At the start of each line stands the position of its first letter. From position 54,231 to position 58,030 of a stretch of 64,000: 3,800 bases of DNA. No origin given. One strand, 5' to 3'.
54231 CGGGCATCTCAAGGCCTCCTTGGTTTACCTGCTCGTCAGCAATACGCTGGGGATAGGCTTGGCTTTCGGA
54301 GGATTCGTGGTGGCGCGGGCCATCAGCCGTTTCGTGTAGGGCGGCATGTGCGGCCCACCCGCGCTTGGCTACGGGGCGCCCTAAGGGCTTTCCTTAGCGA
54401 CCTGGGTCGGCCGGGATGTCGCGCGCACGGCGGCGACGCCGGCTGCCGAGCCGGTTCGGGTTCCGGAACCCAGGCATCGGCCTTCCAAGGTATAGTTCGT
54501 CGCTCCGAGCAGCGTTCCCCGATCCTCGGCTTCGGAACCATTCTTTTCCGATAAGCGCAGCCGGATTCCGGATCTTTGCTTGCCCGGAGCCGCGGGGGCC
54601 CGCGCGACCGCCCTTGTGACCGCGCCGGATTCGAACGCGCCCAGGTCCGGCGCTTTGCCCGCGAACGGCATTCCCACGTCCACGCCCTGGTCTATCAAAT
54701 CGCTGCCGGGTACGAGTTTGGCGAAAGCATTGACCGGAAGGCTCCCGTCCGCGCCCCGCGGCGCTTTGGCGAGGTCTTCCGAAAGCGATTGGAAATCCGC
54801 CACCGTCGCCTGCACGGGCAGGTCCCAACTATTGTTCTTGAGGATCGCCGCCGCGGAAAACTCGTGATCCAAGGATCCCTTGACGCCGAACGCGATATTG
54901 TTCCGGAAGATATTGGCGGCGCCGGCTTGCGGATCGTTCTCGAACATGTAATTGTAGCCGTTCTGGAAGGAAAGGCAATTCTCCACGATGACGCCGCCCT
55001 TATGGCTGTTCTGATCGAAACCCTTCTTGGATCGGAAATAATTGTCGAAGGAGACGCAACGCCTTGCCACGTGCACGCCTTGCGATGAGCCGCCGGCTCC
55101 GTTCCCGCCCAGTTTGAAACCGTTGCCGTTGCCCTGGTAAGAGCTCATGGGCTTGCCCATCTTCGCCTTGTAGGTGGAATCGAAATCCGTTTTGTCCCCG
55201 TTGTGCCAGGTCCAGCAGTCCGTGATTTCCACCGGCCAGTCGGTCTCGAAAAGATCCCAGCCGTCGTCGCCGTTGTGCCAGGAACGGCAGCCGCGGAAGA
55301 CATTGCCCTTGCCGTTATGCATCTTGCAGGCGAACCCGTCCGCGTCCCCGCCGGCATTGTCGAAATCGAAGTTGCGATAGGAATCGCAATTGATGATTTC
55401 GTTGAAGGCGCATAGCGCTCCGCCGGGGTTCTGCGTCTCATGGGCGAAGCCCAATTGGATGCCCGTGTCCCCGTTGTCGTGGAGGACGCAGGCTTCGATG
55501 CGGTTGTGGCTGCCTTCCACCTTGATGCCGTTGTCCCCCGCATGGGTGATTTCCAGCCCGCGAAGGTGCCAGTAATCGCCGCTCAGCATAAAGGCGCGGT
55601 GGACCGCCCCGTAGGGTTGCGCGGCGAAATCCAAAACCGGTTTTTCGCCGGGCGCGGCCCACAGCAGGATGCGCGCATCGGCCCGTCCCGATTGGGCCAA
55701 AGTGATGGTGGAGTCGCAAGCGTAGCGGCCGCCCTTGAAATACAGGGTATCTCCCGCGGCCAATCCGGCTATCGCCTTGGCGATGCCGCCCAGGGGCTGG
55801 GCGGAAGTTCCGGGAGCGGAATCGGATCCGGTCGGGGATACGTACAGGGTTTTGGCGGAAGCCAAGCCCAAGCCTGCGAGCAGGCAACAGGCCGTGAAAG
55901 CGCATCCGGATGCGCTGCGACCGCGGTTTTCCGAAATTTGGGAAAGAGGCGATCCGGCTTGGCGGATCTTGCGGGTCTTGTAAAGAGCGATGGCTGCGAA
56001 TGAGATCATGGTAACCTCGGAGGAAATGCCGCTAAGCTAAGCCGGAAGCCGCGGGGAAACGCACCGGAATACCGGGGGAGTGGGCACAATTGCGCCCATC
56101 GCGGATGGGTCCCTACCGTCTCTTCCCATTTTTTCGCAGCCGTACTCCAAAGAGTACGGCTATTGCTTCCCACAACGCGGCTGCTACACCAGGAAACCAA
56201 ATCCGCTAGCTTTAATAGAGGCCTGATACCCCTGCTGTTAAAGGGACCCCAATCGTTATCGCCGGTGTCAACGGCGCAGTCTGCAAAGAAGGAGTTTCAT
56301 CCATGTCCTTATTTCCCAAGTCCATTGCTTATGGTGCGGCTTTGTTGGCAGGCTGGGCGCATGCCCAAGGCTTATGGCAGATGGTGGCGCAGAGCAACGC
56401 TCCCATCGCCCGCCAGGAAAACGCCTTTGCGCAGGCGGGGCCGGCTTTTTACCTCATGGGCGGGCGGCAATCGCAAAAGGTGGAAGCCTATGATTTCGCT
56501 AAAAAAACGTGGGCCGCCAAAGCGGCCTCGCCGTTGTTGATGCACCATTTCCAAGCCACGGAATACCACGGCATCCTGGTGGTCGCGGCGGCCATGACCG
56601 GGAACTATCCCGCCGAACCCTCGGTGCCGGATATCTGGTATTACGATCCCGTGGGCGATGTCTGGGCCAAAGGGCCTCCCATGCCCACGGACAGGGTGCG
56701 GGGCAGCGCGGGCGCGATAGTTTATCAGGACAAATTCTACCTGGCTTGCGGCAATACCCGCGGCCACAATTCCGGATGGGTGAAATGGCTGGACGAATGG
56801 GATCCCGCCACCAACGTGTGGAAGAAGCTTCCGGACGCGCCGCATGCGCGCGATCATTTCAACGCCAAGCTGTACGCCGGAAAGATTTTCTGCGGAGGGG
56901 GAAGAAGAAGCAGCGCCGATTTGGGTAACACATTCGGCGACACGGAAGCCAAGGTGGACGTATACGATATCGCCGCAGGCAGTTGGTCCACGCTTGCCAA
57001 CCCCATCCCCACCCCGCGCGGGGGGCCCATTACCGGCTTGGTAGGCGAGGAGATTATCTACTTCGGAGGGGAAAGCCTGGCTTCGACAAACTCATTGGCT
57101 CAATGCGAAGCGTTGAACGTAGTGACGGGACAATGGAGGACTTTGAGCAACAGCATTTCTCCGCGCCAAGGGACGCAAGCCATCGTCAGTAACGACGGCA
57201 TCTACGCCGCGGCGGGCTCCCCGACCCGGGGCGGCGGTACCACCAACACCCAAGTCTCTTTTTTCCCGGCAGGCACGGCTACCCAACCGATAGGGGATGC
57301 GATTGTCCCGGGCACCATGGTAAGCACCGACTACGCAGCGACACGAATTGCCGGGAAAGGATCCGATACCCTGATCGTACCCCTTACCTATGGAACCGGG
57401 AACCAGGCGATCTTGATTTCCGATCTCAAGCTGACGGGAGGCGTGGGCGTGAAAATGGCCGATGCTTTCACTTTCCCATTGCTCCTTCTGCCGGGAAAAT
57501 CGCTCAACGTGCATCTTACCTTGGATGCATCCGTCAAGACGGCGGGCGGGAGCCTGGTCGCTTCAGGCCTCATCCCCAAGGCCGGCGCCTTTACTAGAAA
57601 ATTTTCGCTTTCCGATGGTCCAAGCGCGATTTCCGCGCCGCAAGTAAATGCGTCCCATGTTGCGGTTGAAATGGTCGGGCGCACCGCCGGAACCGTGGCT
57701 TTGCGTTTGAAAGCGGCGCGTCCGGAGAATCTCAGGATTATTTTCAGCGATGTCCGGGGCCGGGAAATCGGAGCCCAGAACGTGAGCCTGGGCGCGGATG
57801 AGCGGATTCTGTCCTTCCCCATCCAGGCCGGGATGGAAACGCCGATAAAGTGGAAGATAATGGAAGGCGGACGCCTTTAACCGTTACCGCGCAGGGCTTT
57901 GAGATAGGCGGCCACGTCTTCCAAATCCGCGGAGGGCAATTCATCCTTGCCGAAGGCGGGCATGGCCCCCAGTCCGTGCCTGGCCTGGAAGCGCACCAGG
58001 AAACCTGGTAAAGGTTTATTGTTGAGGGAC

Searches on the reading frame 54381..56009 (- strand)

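Call 89: search_protein_families(library=pfam, proteins=[window:54381-56009:-], max_evalue=0.001)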
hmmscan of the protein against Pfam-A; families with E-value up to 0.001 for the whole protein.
window:54381-56009:- (542 aa): 3 families
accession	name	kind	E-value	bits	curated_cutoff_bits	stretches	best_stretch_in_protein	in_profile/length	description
PF22842.2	Pel9A-like_beta_helix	-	7e-25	88.2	25.2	1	48-358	4-333/370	Pel9A-like, right handed beta helix region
PF13229.12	Beta_helix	-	1.6e-08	34.7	25.9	1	143-295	6-115/158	Right handed beta helix region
PF07602.17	DUF1565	-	0.00081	19.2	20.3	0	60-97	2-39/257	Protein of unknown function (DUF1565)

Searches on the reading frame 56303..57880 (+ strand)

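Call 89: search_protein_families(library=pfam, proteins=[window:56303-57880:+], max_evalue=0.001)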
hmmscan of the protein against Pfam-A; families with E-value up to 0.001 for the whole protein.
window:56303-57880:+ (525 aa): 8 families
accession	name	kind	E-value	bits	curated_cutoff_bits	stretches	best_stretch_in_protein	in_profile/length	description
PF13964.12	Kelch_6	-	1.2e-23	82.7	25.3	1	137-183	6-50/50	Kelch motif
PF24681.1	Kelch_KLHDC2_KLHL20_DRC7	-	6.6e-17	62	50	1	128-304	48-220/221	KLHDC2/KLHL20/DRC7 Kelch-repeats domain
PF01344.31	Kelch_1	-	3.5e-16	58.8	20.1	0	107-128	25-46/46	Kelch motif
PF13418.12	Kelch_4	-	4.6e-11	42.9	21.6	0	251-283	15-46/49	Galactose oxidase, central domain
PF24981.1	Beta-prop_ATRN-LZTR1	-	1.2e-10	41.6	50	1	25-234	27-254/289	Attractin/LZTR1 beta-propeller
PF07646.21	Kelch_2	-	1.9e-10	40.6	21.3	0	134-178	3-46/48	Kelch motif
PF25210.1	Kelch_FKB95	-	2.6e-09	37.6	70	1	107-200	56-149/268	FKB95, Kelch-repeats domain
PF13415.12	Kelch_3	-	1.5e-08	35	22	0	254-290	7-42/48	Galactose oxidase, central domain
